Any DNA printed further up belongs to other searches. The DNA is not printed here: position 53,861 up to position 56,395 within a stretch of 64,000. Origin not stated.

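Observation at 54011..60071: Insulated TerB-N/C + DUF2791 ATPase + Lhr-like helicase operon (Shango-type defence architecture) among housekeeping genes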

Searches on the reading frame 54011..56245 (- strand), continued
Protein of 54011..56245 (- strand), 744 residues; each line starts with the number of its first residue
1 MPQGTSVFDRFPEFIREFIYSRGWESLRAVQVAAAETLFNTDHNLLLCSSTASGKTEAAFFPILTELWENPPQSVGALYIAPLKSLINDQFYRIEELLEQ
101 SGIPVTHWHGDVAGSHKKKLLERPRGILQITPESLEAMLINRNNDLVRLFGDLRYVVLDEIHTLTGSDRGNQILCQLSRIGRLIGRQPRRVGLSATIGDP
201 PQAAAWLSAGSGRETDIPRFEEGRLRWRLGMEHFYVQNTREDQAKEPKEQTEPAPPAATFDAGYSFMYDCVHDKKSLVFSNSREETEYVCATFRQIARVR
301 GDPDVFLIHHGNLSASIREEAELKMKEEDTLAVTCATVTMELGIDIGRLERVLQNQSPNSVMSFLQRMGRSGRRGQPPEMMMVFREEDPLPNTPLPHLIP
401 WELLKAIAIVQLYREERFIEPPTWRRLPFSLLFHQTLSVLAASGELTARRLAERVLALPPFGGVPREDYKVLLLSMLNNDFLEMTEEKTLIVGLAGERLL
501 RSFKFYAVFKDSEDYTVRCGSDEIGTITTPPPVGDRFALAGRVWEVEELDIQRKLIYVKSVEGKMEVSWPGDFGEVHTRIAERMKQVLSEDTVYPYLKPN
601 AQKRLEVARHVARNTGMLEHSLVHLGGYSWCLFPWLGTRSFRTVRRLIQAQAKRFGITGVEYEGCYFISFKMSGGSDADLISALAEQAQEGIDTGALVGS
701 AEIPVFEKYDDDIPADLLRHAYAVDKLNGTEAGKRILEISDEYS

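Call 33: search_protein_families(library=pfam, proteins=[L111:8625-9953:+, L113:9306-10004:+, L111:3613-5034:+, L111:12432-14237:+, L113:3633-5966:-, L113:12213-13145:-, L126:5179-6657:+, L126:14697-16478:+, L141:5511-6626:+, L146:4925-6562:+], max_evalue=0.001)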
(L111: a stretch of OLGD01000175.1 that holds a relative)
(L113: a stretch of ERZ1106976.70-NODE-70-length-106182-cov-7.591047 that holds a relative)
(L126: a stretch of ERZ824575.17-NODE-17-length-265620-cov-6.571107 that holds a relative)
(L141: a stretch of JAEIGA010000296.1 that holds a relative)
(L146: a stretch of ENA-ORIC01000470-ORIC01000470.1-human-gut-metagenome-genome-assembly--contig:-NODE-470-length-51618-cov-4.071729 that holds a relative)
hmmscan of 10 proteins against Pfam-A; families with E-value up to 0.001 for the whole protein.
L111:8625-9953:+ (442 aa): 1 family
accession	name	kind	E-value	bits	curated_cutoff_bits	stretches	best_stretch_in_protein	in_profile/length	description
PF01229.23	Glyco_hydro_39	-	8.2e-13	48.4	26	1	75-252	72-227/472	Glycosyl hydrolases family 39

L113:9306-10004:+ (232 aa): 1 family
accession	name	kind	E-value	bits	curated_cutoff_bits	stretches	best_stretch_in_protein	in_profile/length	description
PF01522.26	Polysacc_deac_1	-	1.3e-16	61.1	23.1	1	2-133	6-122/124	Polysaccharide deacetylase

L111:3613-5034:+ (473 aa): 2 families
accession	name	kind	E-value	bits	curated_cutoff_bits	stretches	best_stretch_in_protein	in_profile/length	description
PF00155.27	Aminotran_1_2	-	2.9e-21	76.5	19.7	1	114-470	2-361/361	Aminotransferase class I and II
PF00392.27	GntR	-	1.1e-12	47.8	27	1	17-80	1-64/64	Bacterial regulatory proteins, gntR family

L111:12432-14237:+ (601 aa): 2 families
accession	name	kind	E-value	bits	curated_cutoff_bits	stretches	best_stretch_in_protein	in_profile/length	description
PF02690.20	Na_Pi_cotrans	-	4.5e-56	189.1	29.1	2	15-162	1-136/137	Na+/Pi-cotransporter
PF01895.24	PhoU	-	8.9e-29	100.2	23.5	2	358-441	3-87/89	PhoU domain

L113:3633-5966:- (777 aa): 2 families
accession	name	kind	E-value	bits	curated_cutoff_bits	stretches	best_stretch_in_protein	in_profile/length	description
PF00330.25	Aconitase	-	7e-84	282.9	28.7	1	58-488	2-462/463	Aconitase family (aconitate hydratase)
PF00694.25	Aconitase_C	-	0.00026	21.8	22.8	1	654-699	85-129/131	Aconitase C-terminal domain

L113:12213-13145:- (310 aa): 3 families
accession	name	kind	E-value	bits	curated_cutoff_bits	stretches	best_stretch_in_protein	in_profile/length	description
PF08546.17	ApbA_C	-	2.2e-38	131.9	22.7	1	177-300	2-124/125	Ketopantoate reductase PanE/ApbA C terminal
PF02558.23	ApbA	-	7.2e-34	117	22.2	1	3-151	1-149/150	Ketopantoate reductase PanE/ApbA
PF03721.20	UDPG_MGDP_dh_N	-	0.00063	19.8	27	0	1-47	1-48/187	UDP-glucose/GDP-mannose dehydrogenase family, NAD binding domain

L126:5179-6657:+ (492 aa): 1 family
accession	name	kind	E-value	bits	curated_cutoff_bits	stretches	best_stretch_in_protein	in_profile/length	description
PF01554.23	MatE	-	8.7e-29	100.7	24.9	2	33-196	1-160/161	MatE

L126:14697-16478:+ (593 aa): 0 families

L141:5511-6626:+ (371 aa): 1 family
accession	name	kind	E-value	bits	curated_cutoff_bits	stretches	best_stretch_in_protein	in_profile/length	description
PF01420.25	Methylase_S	-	3.8e-14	53.7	22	2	243-353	50-157/168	Type I restriction modification DNA specificity domain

L146:4925-6562:+ (545 aa): 1 family
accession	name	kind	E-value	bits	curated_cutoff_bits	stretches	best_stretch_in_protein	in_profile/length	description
PF14238.11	DUF4340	-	2.6e-32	112.9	25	2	143-342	3-183/183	Domain of unknown function (DUF4340)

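Call 52: search_protein_families(library=pfam, proteins=[L135:6427-7698:+, L135:7698-8522:+, L135:8519-9565:+, L135:12404-12940:+, L157:8004-9506:-, L157:12336-13304:+, L157:13332-15053:+, L173:8698-9927:+, L173:12376-12996:-, L137:8582-9550:+], max_evalue=0.001)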
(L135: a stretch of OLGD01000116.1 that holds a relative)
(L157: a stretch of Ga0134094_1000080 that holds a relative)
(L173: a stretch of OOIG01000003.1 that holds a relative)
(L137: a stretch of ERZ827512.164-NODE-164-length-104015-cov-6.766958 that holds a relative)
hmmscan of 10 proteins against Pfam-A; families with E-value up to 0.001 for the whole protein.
L135:6427-7698:+ (423 aa): 12 families
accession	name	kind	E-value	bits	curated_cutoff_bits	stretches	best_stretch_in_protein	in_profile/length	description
PF10672.15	Methyltrans_SAM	-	1.3e-27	97.3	27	1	206-387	82-256/286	S-adenosylmethionine-dependent methyltransferase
PF17785.7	PUA_3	-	3.4e-20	72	22.6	1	25-86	3-64/64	PUA-like domain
PF13847.12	Methyltransf_31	-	6.5e-12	45.8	27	1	246-378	2-121/145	Methyltransferase domain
PF03602.21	Cons_hypoth95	-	1.5e-10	41.5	24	1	240-336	36-128/182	Conserved hypothetical protein 95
PF05175.20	MTS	-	5.8e-09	36.3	23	1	247-383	31-157/170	Methyltransferase small domain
PF02475.24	TRM5-TYW2_MTfase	-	4.1e-08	33.8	28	1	211-330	2-114/164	TRM5/TYW2 methyltransferase domain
PF06325.19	PrmA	-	1e-07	32.2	22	1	245-302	159-217/296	Ribosomal protein L11 methyltransferase (PrmA)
PF09445.16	Methyltransf_15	-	1.2e-07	31.9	22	1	250-330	3-81/165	RNA cap guanine-N2 methyltransferase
PF13649.12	Methyltransf_25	-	5e-07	30.8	27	1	251-311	1-60/97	Methyltransferase domain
PF01170.24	UPF0020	-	1.3e-05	25.4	22.3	1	272-379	78-179/197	RMKL-like, methyltransferase domain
PF02005.22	TRM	-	0.0003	20.5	27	1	240-328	42-128/376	N2,N2-dimethylguanosine tRNA methyltransferase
PF01596.23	Methyltransf_3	-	0.00034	20.4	22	1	245-327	42-127/204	O-methyltransferase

L135:7698-8522:+ (274 aa): 1 family
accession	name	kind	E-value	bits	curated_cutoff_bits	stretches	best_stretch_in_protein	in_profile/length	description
PF04909.20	Amidohydro_2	-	9.9e-32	111.3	26.4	1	63-264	59-282/289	Amidohydrolase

L135:8519-9565:+ (348 aa): 1 family
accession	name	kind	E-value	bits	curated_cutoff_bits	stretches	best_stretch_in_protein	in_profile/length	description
PF05050.19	Methyltransf_21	-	5.1e-08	33.7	22.7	1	179-291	1-132/173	Methyltransferase FkbM domain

L135:12404-12940:+ (178 aa): 4 families
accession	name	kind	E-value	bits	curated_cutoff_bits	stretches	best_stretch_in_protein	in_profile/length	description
PF08281.18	Sigma70_r4_2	-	5.6e-08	32.8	25.7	1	130-163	16-49/54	Sigma-70, region 4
PF04542.20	Sigma70_r2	-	1.1e-07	32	24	1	17-81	1-65/71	Sigma-70 region 2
PF04545.22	Sigma70_r4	-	5.6e-06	26.2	24.1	1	130-170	10-50/50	Sigma-70, region 4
PF13384.12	HTH_23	-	0.00026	21.1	24.6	0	132-163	10-40/50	Homeodomain-like domain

L157:8004-9506:- (500 aa): 2 families
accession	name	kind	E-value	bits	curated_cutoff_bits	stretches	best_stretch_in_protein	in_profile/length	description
PF03062.24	MBOAT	-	1.6e-29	103.7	27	1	179-406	80-327/337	MBOAT, membrane-bound O-acyltransferase family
PF13813.11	MBOAT_2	-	0.00015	22.5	25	1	294-356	3-67/85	Membrane bound O-acyl transferase family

L157:12336-13304:+ (322 aa): 8 families
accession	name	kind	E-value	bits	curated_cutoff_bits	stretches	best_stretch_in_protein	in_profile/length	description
PF08241.18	Methyltransf_11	-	3.6e-22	79.2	21.2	1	104-202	1-95/95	Methyltransferase domain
PF13649.12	Methyltransf_25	-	2e-18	67.3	27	1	103-198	1-97/97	Methyltransferase domain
PF13847.12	Methyltransf_31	-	2.9e-17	63.1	27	1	99-203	3-110/145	Methyltransferase domain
PF13489.12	Methyltransf_23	-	4.4e-14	53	27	1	74-233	2-124/164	Methyltransferase domain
PF01209.24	Ubie_methyltran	-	5.4e-12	46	20.1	1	99-202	47-151/233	ubiE/COQ5 methyltransferase family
PF08242.18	Methyltransf_12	-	1.8e-10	41.8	30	1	104-200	1-98/98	Methyltransferase domain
PF07021.18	MetW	-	4.2e-07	30.2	21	1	99-211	13-115/193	Methionine biosynthesis protein MetW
PF08003.17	Methyltransf_9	-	3.4e-06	26.7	23.8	1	62-201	86-216/315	Protein of unknown function (DUF1698)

L157:13332-15053:+ (573 aa): 3 families
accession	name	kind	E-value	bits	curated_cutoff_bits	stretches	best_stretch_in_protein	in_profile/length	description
PF00750.26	tRNA-synt_1d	-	8.3e-87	291.8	23.3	1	99-440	2-348/349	tRNA synthetases class I (R), catalytic domain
PF05746.21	DALR_1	-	4.3e-26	91.8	22.3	1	456-572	2-116/117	DALR anticodon binding domain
PF03485.21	Arg_tRNA_synt_N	-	2.1e-11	44.7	21.5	1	7-88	2-84/85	Arginyl tRNA synthetase N terminal domain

L173:8698-9927:+ (409 aa): 1 family
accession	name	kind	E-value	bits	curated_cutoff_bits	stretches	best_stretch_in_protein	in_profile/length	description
PF02557.22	VanY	-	1.3e-22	80.4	25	1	216-311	25-130/132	D-alanyl-D-alanine carboxypeptidase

L173:12376-12996:- (206 aa): 1 family
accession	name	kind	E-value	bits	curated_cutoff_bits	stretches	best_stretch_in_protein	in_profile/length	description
PF02698.23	DUF218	-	5.1e-23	81.9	27.6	1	55-169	1-104/133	DUF218 domain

L137:8582-9550:+ (322 aa): 1 family
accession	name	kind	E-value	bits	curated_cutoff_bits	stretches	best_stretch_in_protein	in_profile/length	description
PF00892.27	EamA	-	1.7e-06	28.8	28.2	1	162-319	2-133/135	EamA-like transporter family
